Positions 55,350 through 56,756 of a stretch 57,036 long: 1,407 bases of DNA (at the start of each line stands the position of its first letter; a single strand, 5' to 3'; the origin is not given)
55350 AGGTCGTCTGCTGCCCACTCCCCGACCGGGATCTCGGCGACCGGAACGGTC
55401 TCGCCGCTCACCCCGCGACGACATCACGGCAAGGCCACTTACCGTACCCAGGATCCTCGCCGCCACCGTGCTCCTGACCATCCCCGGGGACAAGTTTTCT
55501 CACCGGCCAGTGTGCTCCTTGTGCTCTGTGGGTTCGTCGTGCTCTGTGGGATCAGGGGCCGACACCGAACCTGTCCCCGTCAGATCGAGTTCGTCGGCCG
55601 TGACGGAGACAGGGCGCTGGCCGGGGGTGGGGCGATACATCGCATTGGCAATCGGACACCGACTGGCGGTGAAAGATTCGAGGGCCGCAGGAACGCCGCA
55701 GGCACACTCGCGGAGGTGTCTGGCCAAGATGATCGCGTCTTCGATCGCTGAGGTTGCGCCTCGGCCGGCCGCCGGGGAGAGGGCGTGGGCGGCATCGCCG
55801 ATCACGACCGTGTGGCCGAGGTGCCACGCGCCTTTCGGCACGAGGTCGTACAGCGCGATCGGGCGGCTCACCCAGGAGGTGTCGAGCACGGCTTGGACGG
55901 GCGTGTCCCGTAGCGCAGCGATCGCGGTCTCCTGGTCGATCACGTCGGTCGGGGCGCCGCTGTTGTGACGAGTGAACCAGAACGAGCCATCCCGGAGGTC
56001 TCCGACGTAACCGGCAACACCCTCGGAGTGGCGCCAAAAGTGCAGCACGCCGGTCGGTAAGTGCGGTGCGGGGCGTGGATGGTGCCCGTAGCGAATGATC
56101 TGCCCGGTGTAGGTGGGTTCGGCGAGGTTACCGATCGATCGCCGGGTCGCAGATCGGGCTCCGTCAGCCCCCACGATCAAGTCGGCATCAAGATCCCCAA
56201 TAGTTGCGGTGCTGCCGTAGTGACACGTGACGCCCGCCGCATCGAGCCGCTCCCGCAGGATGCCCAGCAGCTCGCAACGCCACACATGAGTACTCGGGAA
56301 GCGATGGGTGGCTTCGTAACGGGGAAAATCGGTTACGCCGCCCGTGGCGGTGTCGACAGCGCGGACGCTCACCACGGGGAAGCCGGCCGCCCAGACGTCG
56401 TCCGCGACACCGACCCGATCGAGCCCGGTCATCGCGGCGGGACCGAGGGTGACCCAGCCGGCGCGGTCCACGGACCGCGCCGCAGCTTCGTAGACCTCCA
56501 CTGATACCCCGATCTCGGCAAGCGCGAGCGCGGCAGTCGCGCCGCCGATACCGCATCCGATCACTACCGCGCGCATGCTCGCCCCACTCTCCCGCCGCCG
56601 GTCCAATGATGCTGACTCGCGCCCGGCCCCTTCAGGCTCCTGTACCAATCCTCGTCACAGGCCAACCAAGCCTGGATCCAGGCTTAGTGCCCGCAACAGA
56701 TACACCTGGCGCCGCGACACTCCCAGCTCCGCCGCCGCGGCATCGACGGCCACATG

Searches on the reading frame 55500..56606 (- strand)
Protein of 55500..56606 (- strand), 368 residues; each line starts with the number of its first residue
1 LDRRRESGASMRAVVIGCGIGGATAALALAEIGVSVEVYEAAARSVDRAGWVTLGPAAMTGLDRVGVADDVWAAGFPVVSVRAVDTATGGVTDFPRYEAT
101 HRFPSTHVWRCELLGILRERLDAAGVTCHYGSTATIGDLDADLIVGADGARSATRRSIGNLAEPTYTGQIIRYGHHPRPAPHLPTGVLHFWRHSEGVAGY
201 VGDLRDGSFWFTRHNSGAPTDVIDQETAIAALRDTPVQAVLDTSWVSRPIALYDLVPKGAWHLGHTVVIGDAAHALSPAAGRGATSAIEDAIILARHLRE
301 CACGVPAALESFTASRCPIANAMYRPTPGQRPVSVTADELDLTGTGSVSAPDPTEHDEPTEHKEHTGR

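Call 9: search_protein_families(library=pfam, proteins=[window:55500-56606:-], max_evalue=0.01)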
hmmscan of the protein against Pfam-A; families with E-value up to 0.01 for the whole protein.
window:55500-56606:- (368 aa): 3 families
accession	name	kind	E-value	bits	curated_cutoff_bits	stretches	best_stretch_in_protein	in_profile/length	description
PF01494.25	FAD_binding_3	-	1.2e-20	74.5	22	2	130-325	139-347/349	FAD binding domain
PF13450.12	NAD_binding_8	-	0.00067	20.3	21.9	1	15-44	1-30/68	NAD(P)-binding Rossmann-like domain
PF07992.20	Pyr_redox_2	-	0.0059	16.5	26.1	0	12-47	2-31/291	Pyridine nucleotide-disulphide oxidoreductase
